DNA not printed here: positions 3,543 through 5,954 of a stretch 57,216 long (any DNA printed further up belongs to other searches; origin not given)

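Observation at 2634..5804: Translationally coupled Fic + AEP-primase/SF2-helicase pair: candidate two-gene conflict system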

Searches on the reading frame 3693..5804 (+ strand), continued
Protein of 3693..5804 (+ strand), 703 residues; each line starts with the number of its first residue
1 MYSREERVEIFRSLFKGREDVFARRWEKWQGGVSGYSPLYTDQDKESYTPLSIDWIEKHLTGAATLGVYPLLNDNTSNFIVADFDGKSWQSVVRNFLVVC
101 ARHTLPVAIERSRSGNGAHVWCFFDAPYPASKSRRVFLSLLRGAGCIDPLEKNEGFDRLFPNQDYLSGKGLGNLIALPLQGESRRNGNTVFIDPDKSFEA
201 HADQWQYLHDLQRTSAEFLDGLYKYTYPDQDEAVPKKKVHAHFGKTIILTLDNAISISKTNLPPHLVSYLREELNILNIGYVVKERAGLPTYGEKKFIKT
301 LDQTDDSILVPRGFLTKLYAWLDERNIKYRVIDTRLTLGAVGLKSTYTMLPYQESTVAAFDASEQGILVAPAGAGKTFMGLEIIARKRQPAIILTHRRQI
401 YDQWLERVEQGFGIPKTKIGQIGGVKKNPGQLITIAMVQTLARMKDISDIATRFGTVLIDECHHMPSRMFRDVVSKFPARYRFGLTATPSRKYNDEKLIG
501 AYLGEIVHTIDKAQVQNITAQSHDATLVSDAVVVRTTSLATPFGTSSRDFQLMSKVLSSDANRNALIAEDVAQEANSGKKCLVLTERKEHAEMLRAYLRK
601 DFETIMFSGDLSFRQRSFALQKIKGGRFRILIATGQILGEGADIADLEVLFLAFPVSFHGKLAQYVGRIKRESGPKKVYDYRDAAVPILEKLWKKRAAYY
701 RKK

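Call 17: find_encoding_contigs(protein=P0001, flank=10000, max_places=3)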
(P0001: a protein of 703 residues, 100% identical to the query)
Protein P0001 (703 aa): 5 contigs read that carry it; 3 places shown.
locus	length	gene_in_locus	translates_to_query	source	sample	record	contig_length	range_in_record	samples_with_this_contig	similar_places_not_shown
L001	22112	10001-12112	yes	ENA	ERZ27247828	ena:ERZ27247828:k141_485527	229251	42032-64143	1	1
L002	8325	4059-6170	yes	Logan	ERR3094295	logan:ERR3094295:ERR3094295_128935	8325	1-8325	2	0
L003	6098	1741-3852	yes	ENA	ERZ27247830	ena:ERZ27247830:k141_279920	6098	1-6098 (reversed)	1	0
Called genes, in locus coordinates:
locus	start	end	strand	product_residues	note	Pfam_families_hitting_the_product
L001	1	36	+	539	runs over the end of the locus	PF00664:ABC_membrane, PF00005:ABC_tran, PF02463:SMC_N (weak)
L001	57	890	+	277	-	PF01063:Aminotran_4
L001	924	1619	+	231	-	-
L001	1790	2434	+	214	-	PF01300:Sua5_yciO_yrdC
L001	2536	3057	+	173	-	PF23951:DUF7282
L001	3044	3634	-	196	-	PF00730:HhH-GPD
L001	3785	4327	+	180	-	PF01227:GTP_cyclohydroI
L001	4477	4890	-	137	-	PF01219:DAGK_prokar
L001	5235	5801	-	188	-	-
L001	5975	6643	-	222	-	PF08239:SH3_3 (weak), PF01551:Peptidase_M23 (weak)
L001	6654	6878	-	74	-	-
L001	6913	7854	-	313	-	-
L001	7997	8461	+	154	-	-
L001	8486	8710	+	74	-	-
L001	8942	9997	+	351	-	PF02661:Fic, PF12802:MarR_2 (weak)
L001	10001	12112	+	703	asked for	PF22548:AEP-TOTE, PF00270:DEAD, PF04851:ResIII, PF00271:Helicase_C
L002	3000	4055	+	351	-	PF02661:Fic, PF12802:MarR_2 (weak)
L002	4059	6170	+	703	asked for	PF22548:AEP-TOTE, PF00270:DEAD, PF04851:ResIII, PF00271:Helicase_C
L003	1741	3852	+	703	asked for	PF22548:AEP-TOTE, PF00270:DEAD, PF04851:ResIII, PF00271:Helicase_C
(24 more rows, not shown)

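Call 18: find_related_loci(query=A1, collection=genome_contigs, flank=6000)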
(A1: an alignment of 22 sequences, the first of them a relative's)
Query A1 (703 aa) in genome_contigs; peptide patterns used: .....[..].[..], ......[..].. (x = any residue, [..] = any of these).
600 stretches matched a pattern (row limit reached: there are more); 587 encode a relative of the query (tblastn E <= 1e-3); the best 80 are kept; 80 distinct loci.
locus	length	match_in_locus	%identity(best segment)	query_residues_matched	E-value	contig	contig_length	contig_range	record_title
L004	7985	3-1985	56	45-703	0e+0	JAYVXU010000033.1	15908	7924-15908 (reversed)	MAG: Candidatus Adlerbacteria bacterium isolate GL85_DN_metabinner_15 GL85_DN_metabinner_15_32, whole genome shotgun seq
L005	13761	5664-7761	79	1-702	0e+0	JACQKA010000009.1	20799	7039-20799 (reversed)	MAG: Candidatus Kaiserbacteria bacterium isolate NC_groundwater_1165_Ag_S-0.1um_52_75 S_p1_S3_coassembly_k141_242917, wh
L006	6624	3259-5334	51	2-702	0e+0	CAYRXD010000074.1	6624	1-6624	MAG TPA_asm: uncultured Candidatus Saccharibacteria bacterium isolate binchicken_co125_168 genome assembly, contig: NODE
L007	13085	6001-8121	46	3-700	0e+0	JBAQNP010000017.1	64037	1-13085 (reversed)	MAG: Candidatus Moraniibacteriota bacterium isolate MFD12002_ilm_asm_bin49 k127_61434, whole genome shotgun sequence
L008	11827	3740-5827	47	1-702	0e+0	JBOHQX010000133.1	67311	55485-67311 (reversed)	MAG: bacterium isolate M3-S_metawrap_bin.56 k127_518893, whole genome shotgun sequence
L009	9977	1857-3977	47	1-702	0e+0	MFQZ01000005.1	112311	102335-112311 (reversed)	MAG: Candidatus Magasanikbacteria bacterium RIFOXYC2_FULL_42_28 rifoxyc2_full_scaffold_262, whole genome shotgun sequenc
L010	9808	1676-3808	43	3-702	0e+0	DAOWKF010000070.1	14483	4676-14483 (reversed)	MAG TPA_asm: Candidatus Omnitrophota bacterium isolate CSMAG_2088 CSMAG_2088_k141_1413972_length_14483_cov_37.3684, whol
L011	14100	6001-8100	45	8-703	0e+0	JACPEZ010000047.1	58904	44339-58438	MAG: Candidatus Daviesbacteria bacterium isolate NC_groundwater_348_Ag_B-0.1um_41_18 GD18-4_B1_scaffold_1105666, whole g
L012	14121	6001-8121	45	6-703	0e+0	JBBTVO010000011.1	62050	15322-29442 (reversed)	MAG: Patescibacteria group bacterium isolate H51-bin110_1 H51_bin110_1_000000000011, whole genome shotgun sequence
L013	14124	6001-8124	45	3-693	0e+0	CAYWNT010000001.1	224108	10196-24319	MAG TPA_asm: uncultured Gammaproteobacteria bacterium isolate SRP077602_co7_178 genome assembly, contig: NODE_60_length_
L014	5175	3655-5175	60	1-513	0e+0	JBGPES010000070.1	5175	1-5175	MAG: Candidatus Paceibacteria bacterium isolate OBJ_0618_7090110_85 k141_2860460_length_5175_cov_9.0000, whole genome sh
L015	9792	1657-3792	44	6-702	0e+0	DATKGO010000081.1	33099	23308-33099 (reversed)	MAG TPA_asm: Patescibacteria group bacterium isolate SMAG_U14553 k141_59798, whole genome shotgun sequence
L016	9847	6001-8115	43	5-702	0e+0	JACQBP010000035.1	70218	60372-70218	MAG: Candidatus Liptonbacteria bacterium isolate NC_groundwater_945_Pr1_S-0.2um_45_49 Montesol18-Sp2_coassembly_scaffold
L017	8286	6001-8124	43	6-702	0e+0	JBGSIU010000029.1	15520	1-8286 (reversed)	MAG: Patescibacteria group bacterium isolate JTS-AC14 k141_732335, whole genome shotgun sequence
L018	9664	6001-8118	43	5-690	0e+0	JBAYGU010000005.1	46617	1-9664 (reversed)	MAG: Candidatus Buchananbacteria bacterium isolate SO_2016_GW1_132 scaffold01468_OW334_2016, whole genome shotgun sequen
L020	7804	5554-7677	42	1-702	0e+0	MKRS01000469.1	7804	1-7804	MAG: Bacteroidales bacterium 45-6 scnpilot_expt_750_p_scaffold_3706, whole genome shotgun sequence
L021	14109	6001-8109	42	8-702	0e+0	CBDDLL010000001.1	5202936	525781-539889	MAG: Saccharicrinis sp. isolate 9d814f01-125d-4279-8cb7-a87eae535086 genome assembly, contig: contig_1, whole genome sho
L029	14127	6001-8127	43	6-702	0e+0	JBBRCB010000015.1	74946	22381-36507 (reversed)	MAG: Chitinophagales bacterium isolate Co_metawrap_2381 Cmw_2381_k141_25850843_length_74946_cov_81.0000, whole genome sh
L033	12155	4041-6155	41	5-702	0e+0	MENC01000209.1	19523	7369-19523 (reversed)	MAG: Bacteroidetes bacterium GWA2_30_7 gwa2_scaffold_3938, whole genome shotgun sequence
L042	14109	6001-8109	42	6-702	0e+0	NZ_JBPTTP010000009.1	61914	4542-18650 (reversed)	Flavobacterium sp. TSSA_36 contig_9, whole genome shotgun sequence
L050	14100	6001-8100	41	6-702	0e+0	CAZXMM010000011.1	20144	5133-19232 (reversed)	MAG TPA_asm: uncultured Gammaproteobacteria bacterium isolate SRP173033_co1_283 genome assembly, contig: NODE_4668_lengt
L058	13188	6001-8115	43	6-702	0e+0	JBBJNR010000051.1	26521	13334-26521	MAG: Daejeonella sp. isolate RUP_SRG_01 MBC-RUP_F0-S0_797, whole genome shotgun sequence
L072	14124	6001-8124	40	1-702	0e+0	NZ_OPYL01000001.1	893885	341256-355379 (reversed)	Dysgonomonas sp. Marseille-P4361, whole genome shotgun sequence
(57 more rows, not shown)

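Call 23: search_protein_families(library=pfam, proteins=[L050:5191-5979:+, L021:8124-9452:+, L050:4370-5188:+, L033:2616-3839:+, L020:4520-5536:+, L058:9498-10106:+, L042:2471-4048:-, L018:8181-9659:+, L072:1714-4920:+, L050:9592-11973:+], max_evalue=0.001)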
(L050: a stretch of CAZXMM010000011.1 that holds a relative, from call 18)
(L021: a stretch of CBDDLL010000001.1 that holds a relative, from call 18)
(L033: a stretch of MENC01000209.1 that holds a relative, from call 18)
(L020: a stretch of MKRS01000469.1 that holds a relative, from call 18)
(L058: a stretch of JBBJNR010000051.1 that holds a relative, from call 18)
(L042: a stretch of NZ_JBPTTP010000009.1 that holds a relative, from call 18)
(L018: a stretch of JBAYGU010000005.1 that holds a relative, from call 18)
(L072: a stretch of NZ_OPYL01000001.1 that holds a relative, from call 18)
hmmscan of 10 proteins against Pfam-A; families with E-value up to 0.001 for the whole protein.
L050:5191-5979:+ (263 aa): 1 family
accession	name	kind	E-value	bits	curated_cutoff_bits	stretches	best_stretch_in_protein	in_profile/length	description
PF08843.17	AbiEii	-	3.1e-37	129.2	22.5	1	30-242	1-229/238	Nucleotidyl transferase AbiEii toxin, Type IV TA system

L021:8124-9452:+ (443 aa): 3 families
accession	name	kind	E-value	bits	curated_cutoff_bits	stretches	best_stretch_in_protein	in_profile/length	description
PF13749.12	HATPase_c_4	-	1.8e-17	63.6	26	1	277-362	2-88/89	Putative ATP-dependent DNA helicase recG C-terminal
PF04326.19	SLFN_AlbA_2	-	6.1e-16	59.4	25.3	1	3-108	1-117/118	Schlafen, AlbA_2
PF13412.12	HTH_24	-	2.6e-05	24.1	21.9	1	381-419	6-44/48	Winged helix-turn-helix DNA-binding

L050:4370-5188:+ (273 aa): 1 family
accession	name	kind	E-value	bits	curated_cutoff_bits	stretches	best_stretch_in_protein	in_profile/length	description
PF09407.15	AbiEi_1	-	2.5e-21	76.8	22.2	1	75-220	1-142/142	AbiEi antitoxin C-terminal domain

L033:2616-3839:+ (408 aa): 3 families
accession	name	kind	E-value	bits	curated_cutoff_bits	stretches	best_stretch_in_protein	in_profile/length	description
PF00589.27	Phage_integrase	-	2e-17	63.9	27.1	1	245-383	24-169/172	Phage integrase family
PF13102.12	Phage_int_SAM_5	-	2.3e-17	63.6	22.3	1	109-211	2-95/98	Phage integrase SAM-like domain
PF17293.8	Arm-DNA-bind_5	-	8.7e-14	52.2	22.6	1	9-96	1-87/87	Arm DNA-binding domain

L020:4520-5536:+ (339 aa): 1 family
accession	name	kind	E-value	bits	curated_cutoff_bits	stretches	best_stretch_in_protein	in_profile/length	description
PF13310.11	Virulence_RhuM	-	6.9e-108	360.1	33.7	1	69-314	1-248/252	Virulence protein RhuM family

L058:9498-10106:+ (203 aa): 1 family
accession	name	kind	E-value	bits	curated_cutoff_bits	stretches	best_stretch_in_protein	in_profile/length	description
PF19570.5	DUF6088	-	1.4e-55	188.2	25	1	10-178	4-172/172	Family of unknown function (DUF6088)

L042:2471-4048:- (526 aa): 4 families
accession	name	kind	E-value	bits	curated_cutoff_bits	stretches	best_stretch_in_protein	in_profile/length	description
PF02384.22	N6_Mtase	-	2.8e-78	263.8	20.4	1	153-486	3-305/311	N-6 DNA Methylase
PF12161.14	HsdM_N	-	5.6e-18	66.3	24.5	1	9-142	1-134/135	HsdM N-terminal domain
PF01170.24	UPF0020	-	0.00023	21.4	22.3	1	200-285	31-131/197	RMKL-like, methyltransferase domain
PF05175.20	MTS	-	0.00041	20.5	23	1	197-290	31-113/170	Methyltransferase small domain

L018:8181-9659:+ (493 aa): 5 families
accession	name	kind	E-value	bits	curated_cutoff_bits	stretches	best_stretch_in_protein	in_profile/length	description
PF09382.16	RQC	-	9.9e-32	109.6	23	1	396-492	2-98/114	RQC domain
PF00270.35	DEAD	-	6.4e-30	104.5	26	1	16-176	2-164/167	DEAD/DEAH box helicase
PF00271.37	Helicase_C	-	1.6e-26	93.1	23.5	1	214-317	5-108/110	Helicase conserved C-terminal domain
PF16124.10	RecQ_Zn_bind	-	5.9e-17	62.6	25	1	330-393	1-66/66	RecQ zinc-binding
PF04851.21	ResIII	-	2.1e-06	28.2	22.5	1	13-172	3-162/164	Type III restriction enzyme, res subunit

L072:1714-4920:+ (1069 aa): 5 families
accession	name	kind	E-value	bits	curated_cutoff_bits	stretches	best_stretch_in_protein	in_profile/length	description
PF11867.13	T1RH-like_C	-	6.8e-94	315.4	26.8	1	731-1066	2-328/329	Type I restriction enzyme HindI endonuclease subunit-like, C-terminal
PF18766.7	SWI2_SNF2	-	6.8e-56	189.8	26.7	1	285-521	2-214/221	SWI2/SNF2 ATPase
PF04313.20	HSDR_N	-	2.1e-29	103.2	25.1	1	3-223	2-195/198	Type I restriction enzyme R protein N terminus (HSDR_N)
PF22679.2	T1R_D3-like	-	4.2e-24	86.2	27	1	572-715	4-156/158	Type I restriction enzyme subunit R domain 3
PF04851.21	ResIII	-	1.6e-18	67.6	22.5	1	279-464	2-163/164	Type III restriction enzyme, res subunit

L050:9592-11973:+ (794 aa): 7 families
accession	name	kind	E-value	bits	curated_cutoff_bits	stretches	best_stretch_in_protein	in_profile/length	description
PF04851.21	ResIII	-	3.1e-45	154.5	22.5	1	167-322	4-163/164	Type III restriction enzyme, res subunit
PF08463.15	EcoEI_R_C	-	7.4e-33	114.4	24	1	637-791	1-163/163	EcoEI R protein C-terminal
PF18766.7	SWI2_SNF2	-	3.9e-20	72.9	26.7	1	170-354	1-188/221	SWI2/SNF2 ATPase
PF00270.35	DEAD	-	5.7e-12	46.1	26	1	171-326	4-165/167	DEAD/DEAH box helicase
PF04313.20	HSDR_N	-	4e-10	40.3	25.1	1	6-115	2-194/198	Type I restriction enzyme R protein N terminus (HSDR_N)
PF13588.12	HSDR_N_2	-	7.7e-07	29.6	25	1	34-119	16-102/110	Type I restriction enzyme R protein N terminus (HSDR_N)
PF00271.37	Helicase_C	-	1.4e-05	25.7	23.5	1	410-523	7-110/110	Helicase conserved C-terminal domain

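Call 28: search_protein_families(library=pfam, alignment_id=A2, max_evalue=0.0001)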
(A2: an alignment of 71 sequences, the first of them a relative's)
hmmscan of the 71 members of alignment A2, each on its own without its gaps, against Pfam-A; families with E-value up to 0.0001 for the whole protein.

A. member 1, L005:5664-6383:+ (240 aa): 1 family
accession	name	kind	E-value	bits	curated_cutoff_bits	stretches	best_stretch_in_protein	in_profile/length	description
PF22548.2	AEP-TOTE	-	5.9e-73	245.7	27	1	6-221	1-229/230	TOTE conflict system, Archaeo-Eukaryotic Primase domain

B. families by the number of members that match (of 71 scanned): 61 families (the first 25 are shown)
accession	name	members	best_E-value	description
PF08843.17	AbiEii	9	4.3e-38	Nucleotidyl transferase AbiEii toxin, Type IV TA system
PF02661.23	Fic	6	4e-26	Fic/DOC family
PF13310.11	Virulence_RhuM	4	3.4e-111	Virulence protein RhuM family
PF07804.18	HipA_C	3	6.3e-51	HipA-like C-terminal domain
PF13635.12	DUF4143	3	3e-40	Domain of unknown function (DUF4143)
PF13749.12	HATPase_c_4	3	2.3e-22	Putative ATP-dependent DNA helicase recG C-terminal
PF03050.20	DDE_Tnp_IS66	2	1.1e-32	Transposase IS66 family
PF13173.12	AAA_14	2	1.5e-29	AAA domain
PF13361.12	UvrD_C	2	9.5e-26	UvrD-like helicase C-terminal domain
PF00580.27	UvrD-helicase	2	3.8e-21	UvrD/REP helicase N-terminal domain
PF13245.12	AAA_19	2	1.5e-15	AAA domain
PF04326.19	SLFN_AlbA_2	2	1.9e-14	Schlafen, AlbA_2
PF01443.25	Viral_helicase1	2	3.7e-09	Viral superfamily 1 RNA helicase core domain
PF08279.18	HTH_11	2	1.5e-07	HTH domain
PF22548.2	AEP-TOTE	1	5.9e-73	TOTE conflict system, Archaeo-Eukaryotic Primase domain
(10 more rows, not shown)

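Call 29: search_protein_families(library=pfam, alignment_id=A3, max_evalue=0.0001)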
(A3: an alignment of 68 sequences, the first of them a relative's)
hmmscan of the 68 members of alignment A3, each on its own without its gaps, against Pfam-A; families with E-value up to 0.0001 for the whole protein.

A. member 1, L004:2399-2707:- (103 aa): 0 families

B. families by the number of members that match (of 68 scanned): 69 families (the first 25 are shown)
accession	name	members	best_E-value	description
PF04326.19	SLFN_AlbA_2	5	6.1e-16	Schlafen, AlbA_2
PF19570.5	DUF6088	3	1.1e-56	Family of unknown function (DUF6088)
PF13102.12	Phage_int_SAM_5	3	6.6e-18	Phage integrase SAM-like domain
PF13749.12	HATPase_c_4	3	7.6e-18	Putative ATP-dependent DNA helicase recG C-terminal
PF17293.8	Arm-DNA-bind_5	3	7.7e-14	Arm DNA-binding domain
PF06250.17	YhcG_C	2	1e-58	YhcG PDDEXK nuclease domain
PF17761.7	DUF1016_N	2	6.6e-42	DUF1016 N-terminal domain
PF00589.27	Phage_integrase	2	3.6e-19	Phage integrase family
PF03590.20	AsnA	1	8e-107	Aspartate-ammonia ligase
PF01139.22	RtcB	1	2.6e-85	tRNA-splicing ligase RtcB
PF20217.3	DUF6577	1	4.2e-71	Family of unknown function (DUF6577)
PF13561.12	adh_short_C2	1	8.3e-61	Enoyl-(Acyl carrier protein) reductase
PF13310.11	Virulence_RhuM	1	2.2e-56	Virulence protein RhuM family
PF00106.31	adh_short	1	2.9e-44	short chain dehydrogenase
PF01259.24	SAICAR_synt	1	2.8e-41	SAICAR synthetase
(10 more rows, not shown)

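Call 31: find_encoding_contigs(protein=P0002, flank=5000, max_places=2)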
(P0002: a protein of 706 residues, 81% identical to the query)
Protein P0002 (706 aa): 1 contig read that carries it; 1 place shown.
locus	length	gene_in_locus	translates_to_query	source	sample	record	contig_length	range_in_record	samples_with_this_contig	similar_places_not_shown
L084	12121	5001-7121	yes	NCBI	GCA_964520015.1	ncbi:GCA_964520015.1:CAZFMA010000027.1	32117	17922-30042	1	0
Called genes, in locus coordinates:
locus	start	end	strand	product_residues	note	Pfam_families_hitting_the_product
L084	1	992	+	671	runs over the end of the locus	PF22745:Nlig-Ia, PF01653:DNA_ligase_aden, PF03120:OB_DNA_ligase, PF12826:HHH_2, PF14520:HHH_5 (weak), PF00533:BRCT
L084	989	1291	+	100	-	PF02686:GatC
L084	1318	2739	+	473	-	PF01425:Amidase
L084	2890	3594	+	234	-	-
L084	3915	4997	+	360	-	PF02661:Fic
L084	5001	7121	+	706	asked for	PF22548:AEP-TOTE, PF00270:DEAD, PF04851:ResIII, PF18766:SWI2_SNF2 (weak), PF00271:Helicase_C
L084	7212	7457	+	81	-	-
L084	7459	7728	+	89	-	PF05015:HigB-like_toxin (weak)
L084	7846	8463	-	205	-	PF00293:NUDIX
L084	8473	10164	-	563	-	PF05970:PIF1, PF13245:AAA_19, PF13401:AAA_22 (weak), PF13604:AAA_30, PF21530:Pif1_2B_dom (faint), PF14493:HTH_40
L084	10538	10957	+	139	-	PF00293:NUDIX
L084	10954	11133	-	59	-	-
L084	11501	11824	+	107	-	-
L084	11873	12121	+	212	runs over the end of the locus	PF00583:Acetyltransf_1 (faint)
